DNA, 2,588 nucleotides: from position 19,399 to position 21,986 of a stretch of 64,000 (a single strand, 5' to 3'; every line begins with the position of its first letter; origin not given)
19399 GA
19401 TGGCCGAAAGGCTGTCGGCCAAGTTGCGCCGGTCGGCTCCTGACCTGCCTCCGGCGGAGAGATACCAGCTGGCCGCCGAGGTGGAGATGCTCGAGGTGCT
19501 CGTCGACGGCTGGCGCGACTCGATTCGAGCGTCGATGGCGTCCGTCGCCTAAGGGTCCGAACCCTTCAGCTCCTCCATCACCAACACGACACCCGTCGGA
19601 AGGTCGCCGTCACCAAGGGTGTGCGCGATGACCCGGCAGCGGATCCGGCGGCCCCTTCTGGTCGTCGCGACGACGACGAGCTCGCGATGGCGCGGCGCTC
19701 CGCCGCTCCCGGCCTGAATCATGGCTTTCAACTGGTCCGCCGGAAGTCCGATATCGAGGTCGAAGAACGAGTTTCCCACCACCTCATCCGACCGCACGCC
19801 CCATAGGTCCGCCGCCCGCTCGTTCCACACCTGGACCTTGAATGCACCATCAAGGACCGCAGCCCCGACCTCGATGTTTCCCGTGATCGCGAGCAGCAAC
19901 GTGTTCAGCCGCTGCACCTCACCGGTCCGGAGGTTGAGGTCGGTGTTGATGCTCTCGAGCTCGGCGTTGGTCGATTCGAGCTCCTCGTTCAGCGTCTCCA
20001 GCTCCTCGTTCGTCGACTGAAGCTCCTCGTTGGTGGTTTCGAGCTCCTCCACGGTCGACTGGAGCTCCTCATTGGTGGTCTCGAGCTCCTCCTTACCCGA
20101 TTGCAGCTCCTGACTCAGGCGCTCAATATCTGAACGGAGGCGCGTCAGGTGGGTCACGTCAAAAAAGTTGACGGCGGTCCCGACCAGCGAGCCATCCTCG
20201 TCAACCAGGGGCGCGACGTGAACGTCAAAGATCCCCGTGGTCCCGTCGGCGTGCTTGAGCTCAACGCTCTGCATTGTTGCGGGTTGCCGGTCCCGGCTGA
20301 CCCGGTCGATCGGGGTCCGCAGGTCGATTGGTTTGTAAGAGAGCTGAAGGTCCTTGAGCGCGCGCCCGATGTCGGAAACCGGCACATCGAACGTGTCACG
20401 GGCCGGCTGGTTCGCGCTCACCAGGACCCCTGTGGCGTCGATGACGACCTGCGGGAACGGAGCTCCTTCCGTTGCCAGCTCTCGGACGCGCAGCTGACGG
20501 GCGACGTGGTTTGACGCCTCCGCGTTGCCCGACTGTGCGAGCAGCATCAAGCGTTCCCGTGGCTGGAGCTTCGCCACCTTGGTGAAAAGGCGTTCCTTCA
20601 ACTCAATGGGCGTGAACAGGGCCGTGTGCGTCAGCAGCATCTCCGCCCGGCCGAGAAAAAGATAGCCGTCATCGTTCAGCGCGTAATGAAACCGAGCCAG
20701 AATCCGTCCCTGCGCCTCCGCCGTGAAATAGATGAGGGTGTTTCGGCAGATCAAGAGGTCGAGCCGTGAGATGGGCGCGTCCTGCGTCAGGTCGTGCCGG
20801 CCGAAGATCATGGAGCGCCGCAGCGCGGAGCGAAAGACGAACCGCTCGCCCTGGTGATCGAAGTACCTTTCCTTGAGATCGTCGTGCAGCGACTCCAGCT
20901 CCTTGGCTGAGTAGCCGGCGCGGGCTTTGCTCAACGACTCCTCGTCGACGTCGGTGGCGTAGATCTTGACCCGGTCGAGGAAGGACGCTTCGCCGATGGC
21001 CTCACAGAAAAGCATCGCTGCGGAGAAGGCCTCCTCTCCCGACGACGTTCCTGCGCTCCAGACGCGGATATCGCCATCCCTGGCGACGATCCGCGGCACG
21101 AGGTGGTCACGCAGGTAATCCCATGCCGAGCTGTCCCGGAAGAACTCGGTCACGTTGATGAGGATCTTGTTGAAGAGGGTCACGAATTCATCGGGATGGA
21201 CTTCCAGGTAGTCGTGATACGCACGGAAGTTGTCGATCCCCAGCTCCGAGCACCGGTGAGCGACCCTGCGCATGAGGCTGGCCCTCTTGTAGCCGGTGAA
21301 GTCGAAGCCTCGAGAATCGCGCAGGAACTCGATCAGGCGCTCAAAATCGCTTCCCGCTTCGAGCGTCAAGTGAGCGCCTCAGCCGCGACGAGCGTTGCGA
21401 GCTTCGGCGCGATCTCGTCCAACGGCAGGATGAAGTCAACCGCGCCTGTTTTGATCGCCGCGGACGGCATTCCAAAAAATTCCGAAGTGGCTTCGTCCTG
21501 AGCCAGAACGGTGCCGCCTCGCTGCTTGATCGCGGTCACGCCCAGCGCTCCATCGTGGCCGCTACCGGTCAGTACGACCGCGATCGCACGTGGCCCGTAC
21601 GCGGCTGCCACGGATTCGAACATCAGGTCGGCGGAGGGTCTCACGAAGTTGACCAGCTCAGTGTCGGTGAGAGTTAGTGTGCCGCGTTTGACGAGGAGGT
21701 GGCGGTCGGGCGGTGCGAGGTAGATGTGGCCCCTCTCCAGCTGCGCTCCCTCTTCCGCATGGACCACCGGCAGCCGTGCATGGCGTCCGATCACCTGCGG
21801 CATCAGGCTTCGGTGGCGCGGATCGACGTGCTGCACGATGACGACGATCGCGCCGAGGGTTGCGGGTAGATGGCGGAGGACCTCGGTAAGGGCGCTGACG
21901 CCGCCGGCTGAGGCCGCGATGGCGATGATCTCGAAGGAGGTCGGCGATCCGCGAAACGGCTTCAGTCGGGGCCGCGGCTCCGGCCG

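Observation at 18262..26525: Five paralogous copies of an unrecognised helical domain scattered among two-component and chemotaxis-like genes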

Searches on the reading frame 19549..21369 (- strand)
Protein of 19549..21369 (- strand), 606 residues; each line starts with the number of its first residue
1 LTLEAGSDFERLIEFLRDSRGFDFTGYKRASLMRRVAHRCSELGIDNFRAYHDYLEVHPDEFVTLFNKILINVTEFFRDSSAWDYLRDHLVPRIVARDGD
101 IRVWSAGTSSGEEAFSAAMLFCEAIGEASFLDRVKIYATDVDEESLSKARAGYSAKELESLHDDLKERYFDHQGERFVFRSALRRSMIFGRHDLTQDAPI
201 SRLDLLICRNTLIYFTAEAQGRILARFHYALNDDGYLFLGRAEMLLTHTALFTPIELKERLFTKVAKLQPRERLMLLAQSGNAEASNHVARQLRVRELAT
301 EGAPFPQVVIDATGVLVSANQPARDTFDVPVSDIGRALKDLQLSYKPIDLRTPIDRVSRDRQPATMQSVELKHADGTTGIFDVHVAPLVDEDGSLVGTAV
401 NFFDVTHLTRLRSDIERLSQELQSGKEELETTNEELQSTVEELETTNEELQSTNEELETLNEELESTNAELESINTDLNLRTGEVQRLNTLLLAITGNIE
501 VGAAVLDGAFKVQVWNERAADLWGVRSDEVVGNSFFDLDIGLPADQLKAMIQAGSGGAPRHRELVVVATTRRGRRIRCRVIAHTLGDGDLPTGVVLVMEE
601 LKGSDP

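Call 14: search_protein_families(library=pfam, max_evalue=0.001, proteins=[window:19549-21369:-])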
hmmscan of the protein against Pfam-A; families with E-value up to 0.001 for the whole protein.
window:19549-21369:- (606 aa): 11 families
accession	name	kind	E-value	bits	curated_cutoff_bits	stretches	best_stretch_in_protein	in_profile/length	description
PF01739.24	CheR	-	1.1e-48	165.7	27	1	72-258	1-192/195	CheR methyltransferase, SAM binding domain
PF03705.20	CheR_N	-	4.7e-17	61.9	27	1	8-59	2-53/53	CheR methyltransferase, all-alpha domain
PF00989.32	PAS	-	2.5e-15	56.9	22.6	2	498-599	9-111/113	PAS fold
PF08448.16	PAS_4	-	5.7e-14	52.7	23.1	2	302-407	3-107/110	PAS fold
PF13426.13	PAS_9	-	1.7e-11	44.8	27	1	309-406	6-102/103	PAS domain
PF13596.12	PAS_10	-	2.1e-06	28.7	22.1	0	305-406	10-106/106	PAS domain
PF13188.13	PAS_8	-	4.2e-06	26.9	21.8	0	494-539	5-51/65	PAS domain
PF05701.16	WEMBL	-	8.2e-05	22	35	1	407-479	357-429/562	Weak chloroplast movement under blue light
PF16515.11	HIP1_clath_bdg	-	0.00019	22.2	28.8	1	408-492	4-89/99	Clathrin-binding domain of Huntingtin-interacting protein 1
PF06818.20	Fez1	-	0.0003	21.8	34.4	1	408-482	33-107/199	Fez1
PF11932.13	DUF3450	-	0.00062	19.6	32.6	1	410-520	23-129/241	Protein of unknown function (DUF3450)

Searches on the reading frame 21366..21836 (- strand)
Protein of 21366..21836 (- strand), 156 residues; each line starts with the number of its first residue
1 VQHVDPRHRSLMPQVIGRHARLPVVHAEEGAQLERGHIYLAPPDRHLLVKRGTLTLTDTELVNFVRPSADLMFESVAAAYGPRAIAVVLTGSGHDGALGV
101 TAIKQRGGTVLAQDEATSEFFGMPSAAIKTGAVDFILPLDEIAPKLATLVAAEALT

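Call 14: search_protein_families(library=pfam, max_evalue=0.001, proteins=[window:21366-21836:-])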
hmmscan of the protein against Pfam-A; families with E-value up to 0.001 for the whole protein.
window:21366-21836:- (156 aa): 1 family
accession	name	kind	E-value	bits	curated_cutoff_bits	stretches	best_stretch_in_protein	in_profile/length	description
PF01339.22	CheB_methylest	-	4.3e-51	173.5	24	1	1-146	31-174/174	CheB methylesterase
